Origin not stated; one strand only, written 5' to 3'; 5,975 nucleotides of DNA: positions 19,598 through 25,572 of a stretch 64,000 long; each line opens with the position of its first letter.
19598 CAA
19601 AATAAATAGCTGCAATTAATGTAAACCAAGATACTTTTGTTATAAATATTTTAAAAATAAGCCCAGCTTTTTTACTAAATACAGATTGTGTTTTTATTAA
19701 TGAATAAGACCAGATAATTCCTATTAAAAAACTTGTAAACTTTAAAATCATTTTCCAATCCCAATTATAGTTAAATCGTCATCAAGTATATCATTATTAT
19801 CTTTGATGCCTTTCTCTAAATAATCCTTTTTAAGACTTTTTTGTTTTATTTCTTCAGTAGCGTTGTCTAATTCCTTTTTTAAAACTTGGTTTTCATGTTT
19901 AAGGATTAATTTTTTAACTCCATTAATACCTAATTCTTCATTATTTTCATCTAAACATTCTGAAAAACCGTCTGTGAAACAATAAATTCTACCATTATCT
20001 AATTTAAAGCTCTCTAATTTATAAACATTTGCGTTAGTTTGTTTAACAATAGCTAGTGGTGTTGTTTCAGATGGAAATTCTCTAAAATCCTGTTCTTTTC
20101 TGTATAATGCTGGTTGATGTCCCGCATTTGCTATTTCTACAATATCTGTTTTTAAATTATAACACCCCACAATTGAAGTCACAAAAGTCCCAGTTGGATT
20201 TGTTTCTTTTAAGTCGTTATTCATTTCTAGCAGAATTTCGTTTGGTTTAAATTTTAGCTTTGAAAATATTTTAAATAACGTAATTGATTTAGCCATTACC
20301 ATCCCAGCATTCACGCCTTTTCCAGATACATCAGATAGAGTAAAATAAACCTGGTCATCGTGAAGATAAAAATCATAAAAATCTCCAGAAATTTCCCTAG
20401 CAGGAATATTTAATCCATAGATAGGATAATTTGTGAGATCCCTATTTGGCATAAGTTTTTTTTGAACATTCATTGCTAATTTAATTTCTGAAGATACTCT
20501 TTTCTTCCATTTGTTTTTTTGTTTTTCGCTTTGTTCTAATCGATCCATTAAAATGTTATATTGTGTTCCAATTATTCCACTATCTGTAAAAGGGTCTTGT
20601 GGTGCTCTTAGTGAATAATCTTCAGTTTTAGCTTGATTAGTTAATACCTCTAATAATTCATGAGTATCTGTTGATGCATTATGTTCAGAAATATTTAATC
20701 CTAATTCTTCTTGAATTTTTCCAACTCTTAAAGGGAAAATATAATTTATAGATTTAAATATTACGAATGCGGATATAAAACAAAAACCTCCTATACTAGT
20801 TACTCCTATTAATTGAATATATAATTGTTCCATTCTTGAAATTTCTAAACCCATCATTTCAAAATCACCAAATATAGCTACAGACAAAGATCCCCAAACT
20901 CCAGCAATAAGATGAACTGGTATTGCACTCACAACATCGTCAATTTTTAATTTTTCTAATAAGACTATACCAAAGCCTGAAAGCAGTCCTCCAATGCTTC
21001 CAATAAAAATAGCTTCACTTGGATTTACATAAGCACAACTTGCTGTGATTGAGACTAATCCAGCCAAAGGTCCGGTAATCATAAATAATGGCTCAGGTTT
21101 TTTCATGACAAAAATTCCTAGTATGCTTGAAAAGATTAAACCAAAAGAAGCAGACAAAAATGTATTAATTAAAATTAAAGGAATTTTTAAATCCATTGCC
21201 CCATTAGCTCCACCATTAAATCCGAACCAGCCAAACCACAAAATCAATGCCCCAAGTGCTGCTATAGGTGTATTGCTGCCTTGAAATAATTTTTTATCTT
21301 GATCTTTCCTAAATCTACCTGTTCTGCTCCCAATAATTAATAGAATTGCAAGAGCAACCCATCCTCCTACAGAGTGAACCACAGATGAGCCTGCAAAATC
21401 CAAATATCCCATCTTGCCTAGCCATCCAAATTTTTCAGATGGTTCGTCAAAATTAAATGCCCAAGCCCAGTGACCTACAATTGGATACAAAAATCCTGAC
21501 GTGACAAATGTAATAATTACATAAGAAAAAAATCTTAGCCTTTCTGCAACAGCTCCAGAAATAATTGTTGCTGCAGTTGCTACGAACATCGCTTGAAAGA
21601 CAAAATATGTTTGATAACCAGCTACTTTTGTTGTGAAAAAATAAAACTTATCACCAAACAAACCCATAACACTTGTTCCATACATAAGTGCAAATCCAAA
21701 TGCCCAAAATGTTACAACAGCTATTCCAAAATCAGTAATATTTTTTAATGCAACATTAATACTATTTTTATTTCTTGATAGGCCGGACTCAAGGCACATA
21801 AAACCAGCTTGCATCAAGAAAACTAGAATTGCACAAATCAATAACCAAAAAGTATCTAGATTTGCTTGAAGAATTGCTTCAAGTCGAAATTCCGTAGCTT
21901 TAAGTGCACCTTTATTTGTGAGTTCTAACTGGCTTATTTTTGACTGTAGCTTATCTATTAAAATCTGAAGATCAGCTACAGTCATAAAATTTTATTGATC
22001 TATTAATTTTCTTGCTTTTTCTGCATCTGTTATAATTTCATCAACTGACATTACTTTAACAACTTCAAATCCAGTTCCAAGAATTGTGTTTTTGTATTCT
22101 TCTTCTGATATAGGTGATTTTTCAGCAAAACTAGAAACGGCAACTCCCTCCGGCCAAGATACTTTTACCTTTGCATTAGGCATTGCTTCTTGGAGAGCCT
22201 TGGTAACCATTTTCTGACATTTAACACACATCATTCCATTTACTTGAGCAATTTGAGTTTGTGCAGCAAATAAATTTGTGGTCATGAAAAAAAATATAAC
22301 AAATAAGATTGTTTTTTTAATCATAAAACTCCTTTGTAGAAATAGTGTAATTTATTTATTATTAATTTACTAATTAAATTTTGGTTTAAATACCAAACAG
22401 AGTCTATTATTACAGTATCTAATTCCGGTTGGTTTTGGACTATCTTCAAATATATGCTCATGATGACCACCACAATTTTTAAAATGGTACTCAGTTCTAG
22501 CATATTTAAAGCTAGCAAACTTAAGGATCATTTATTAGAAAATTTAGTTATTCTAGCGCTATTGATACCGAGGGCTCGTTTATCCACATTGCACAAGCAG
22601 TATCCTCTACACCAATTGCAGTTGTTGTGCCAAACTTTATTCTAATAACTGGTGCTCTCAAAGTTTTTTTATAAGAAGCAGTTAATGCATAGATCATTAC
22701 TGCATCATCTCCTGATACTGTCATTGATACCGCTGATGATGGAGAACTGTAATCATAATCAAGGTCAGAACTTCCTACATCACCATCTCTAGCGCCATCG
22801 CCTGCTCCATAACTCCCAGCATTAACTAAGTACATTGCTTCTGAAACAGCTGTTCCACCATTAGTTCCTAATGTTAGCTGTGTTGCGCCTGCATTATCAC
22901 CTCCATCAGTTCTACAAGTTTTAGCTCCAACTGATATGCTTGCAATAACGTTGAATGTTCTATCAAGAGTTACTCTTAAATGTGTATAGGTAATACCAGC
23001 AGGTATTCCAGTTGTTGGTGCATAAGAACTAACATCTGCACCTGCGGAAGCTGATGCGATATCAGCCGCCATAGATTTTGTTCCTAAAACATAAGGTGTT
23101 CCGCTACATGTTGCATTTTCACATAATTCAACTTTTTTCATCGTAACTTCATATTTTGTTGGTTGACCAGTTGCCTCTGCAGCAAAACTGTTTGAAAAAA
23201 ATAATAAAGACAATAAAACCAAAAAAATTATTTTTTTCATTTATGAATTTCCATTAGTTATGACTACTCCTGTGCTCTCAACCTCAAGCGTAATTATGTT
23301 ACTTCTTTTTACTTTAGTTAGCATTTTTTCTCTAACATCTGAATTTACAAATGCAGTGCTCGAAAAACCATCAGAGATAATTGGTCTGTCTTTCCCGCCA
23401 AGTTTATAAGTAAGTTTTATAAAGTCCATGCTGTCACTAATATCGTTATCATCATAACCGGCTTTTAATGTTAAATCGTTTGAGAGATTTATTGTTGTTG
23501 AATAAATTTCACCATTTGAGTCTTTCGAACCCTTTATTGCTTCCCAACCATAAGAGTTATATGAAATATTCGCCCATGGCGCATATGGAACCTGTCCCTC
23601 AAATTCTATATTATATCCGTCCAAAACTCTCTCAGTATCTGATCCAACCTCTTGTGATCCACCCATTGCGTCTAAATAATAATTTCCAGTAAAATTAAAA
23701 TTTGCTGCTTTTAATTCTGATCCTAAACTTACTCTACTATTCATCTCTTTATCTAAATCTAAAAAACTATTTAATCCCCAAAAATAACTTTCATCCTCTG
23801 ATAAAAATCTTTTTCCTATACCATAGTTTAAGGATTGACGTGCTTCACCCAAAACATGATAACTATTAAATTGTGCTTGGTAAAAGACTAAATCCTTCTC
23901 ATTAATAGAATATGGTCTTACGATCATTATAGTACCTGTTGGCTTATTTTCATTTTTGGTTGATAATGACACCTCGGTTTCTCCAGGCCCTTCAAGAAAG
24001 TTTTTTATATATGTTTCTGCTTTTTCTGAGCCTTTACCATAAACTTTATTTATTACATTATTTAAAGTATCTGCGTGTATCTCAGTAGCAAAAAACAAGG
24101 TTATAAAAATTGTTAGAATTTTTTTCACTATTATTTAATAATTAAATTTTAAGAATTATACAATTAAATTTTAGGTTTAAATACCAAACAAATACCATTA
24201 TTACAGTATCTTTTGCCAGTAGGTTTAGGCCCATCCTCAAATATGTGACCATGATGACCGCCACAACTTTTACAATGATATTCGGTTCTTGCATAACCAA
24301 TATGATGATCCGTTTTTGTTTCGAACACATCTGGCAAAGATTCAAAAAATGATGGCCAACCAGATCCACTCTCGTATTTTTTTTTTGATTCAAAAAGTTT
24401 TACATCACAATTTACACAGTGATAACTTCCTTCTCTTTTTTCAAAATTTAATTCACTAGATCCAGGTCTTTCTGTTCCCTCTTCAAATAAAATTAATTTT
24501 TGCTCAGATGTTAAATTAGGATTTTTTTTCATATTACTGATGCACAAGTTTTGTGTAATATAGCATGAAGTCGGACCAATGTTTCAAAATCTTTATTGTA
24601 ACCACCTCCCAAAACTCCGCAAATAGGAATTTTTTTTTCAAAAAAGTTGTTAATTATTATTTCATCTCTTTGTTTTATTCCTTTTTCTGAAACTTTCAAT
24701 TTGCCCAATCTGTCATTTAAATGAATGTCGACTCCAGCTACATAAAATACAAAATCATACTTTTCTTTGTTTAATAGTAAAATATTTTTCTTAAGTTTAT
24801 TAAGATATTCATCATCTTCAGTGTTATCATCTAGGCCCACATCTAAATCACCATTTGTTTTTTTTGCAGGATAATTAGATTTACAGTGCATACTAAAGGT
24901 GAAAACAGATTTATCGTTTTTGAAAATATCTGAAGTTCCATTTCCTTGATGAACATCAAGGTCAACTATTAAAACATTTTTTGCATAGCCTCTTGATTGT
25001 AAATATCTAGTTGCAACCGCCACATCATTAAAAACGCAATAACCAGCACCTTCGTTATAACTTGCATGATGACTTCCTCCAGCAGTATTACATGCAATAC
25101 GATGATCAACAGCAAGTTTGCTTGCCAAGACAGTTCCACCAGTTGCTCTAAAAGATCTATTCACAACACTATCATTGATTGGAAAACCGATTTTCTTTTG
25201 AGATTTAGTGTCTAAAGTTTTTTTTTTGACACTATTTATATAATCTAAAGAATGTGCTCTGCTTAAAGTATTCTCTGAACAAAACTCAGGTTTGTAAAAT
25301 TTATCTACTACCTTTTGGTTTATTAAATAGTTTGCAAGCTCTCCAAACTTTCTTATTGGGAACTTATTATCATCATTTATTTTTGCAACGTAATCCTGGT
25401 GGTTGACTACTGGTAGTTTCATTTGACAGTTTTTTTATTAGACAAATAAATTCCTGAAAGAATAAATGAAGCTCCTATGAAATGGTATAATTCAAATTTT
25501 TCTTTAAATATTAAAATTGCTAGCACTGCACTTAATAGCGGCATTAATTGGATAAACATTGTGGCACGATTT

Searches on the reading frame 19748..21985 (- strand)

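Call 55: search_protein_families(library=pfam, proteins=[window:19748-21985:-], max_evalue=1e-8)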
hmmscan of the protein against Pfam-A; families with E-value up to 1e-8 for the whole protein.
window:19748-21985:- (745 aa): 2 families
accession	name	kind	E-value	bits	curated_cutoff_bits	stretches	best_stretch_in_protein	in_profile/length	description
PF00909.26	Ammonium_transp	-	5.2e-108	361.8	23.2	1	47-438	2-397/399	Ammonium Transporter Family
PF07228.17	SpoIIE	-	3.8e-27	95.9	25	1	543-740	2-186/192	Stage II sporulation protein E (SpoIIE)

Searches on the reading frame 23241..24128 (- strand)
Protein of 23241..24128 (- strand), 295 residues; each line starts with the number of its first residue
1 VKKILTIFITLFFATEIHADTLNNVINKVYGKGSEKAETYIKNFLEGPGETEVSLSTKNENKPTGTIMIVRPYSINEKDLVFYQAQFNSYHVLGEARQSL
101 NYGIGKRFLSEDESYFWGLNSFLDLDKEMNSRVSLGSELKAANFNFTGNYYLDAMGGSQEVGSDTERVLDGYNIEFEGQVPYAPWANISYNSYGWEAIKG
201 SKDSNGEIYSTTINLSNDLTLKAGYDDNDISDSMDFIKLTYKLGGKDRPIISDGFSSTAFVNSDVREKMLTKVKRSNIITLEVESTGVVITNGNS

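Call 55: search_protein_families(library=pfam, proteins=[window:23241-24128:-], max_evalue=1e-8)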
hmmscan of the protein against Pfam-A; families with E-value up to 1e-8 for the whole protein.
window:23241-24128:- (295 aa): 1 family
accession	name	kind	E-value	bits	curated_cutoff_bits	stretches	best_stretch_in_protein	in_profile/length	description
PF11924.14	IAT_beta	-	2.3e-26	93.4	22.3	1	23-277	20-279/279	Inverse autotransporter, beta-domain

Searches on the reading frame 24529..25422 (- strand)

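Call 55: search_protein_families(library=pfam, proteins=[window:24529-25422:-], max_evalue=1e-8)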
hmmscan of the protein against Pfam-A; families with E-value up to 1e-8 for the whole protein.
window:24529-25422:- (297 aa): 1 family
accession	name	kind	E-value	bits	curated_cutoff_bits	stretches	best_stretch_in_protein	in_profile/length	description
PF00850.24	Hist_deacetyl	-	6.8e-54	183.7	27.9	1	31-278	13-285/298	Histone deacetylase domain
